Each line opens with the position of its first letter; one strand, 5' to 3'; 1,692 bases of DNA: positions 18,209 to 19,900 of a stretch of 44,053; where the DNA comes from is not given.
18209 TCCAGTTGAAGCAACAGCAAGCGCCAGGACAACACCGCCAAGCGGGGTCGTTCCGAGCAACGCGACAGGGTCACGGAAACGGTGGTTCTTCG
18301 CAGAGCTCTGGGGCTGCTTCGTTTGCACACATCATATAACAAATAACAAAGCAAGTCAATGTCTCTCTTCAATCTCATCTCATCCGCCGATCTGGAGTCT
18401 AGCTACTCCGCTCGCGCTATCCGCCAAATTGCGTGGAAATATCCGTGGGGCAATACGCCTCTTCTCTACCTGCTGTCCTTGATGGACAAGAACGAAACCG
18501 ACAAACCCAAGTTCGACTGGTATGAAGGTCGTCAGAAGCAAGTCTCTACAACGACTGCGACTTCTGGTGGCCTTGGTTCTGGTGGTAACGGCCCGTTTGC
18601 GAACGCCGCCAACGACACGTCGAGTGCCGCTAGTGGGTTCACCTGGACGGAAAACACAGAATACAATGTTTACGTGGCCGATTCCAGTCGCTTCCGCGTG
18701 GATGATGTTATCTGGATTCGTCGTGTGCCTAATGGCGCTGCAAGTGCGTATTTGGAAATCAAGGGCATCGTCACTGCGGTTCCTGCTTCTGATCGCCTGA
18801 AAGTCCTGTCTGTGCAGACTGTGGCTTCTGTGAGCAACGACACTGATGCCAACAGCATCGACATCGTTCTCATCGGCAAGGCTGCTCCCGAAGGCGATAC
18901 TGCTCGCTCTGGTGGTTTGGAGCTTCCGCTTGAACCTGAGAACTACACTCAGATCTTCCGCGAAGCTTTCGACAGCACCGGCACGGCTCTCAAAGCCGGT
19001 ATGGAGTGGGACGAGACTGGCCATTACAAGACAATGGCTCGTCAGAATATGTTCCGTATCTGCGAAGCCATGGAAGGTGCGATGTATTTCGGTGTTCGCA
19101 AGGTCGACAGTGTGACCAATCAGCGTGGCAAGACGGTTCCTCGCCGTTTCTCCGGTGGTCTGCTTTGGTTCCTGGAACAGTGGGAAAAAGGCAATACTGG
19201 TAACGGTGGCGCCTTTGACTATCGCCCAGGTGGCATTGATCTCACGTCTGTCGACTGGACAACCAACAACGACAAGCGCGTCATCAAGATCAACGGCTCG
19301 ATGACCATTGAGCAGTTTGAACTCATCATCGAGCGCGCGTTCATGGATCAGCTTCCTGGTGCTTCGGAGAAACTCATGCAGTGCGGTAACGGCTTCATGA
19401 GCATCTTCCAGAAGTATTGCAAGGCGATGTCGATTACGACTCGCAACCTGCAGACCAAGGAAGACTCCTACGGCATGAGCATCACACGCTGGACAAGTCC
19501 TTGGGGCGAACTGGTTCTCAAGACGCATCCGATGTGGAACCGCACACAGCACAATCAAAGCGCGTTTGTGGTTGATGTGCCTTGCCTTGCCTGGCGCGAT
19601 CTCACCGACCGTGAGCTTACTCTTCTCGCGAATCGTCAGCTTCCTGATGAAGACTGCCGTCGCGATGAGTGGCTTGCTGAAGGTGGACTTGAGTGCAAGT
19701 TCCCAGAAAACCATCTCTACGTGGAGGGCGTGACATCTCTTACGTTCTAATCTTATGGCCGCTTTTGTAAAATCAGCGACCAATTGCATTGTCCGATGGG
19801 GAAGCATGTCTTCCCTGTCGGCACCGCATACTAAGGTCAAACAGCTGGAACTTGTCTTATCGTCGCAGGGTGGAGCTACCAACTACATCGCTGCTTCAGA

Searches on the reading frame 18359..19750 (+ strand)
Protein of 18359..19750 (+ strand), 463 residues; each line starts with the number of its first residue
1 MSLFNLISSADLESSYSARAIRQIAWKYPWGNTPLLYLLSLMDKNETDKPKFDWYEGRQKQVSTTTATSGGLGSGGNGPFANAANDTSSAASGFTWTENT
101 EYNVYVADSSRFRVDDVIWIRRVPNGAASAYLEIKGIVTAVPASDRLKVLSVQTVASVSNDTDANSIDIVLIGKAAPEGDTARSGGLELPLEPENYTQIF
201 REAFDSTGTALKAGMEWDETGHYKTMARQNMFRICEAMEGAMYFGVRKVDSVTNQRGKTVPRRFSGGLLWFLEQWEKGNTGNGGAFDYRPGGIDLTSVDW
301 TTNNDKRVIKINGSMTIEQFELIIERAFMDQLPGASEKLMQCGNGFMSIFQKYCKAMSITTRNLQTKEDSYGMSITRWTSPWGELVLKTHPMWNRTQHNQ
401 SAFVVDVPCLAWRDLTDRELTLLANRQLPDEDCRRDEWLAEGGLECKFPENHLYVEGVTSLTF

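Call 35: search_protein_families(library=phrogs, proteins=[window:18359-19750:+], max_evalue=0.001)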
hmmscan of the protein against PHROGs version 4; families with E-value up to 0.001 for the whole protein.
window:18359-19750:+ (463 aa): 1 family
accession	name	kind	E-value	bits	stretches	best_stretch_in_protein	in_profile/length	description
phrog_1328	-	head and packaging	5.5e-10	40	1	334-461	191-309/583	major head protein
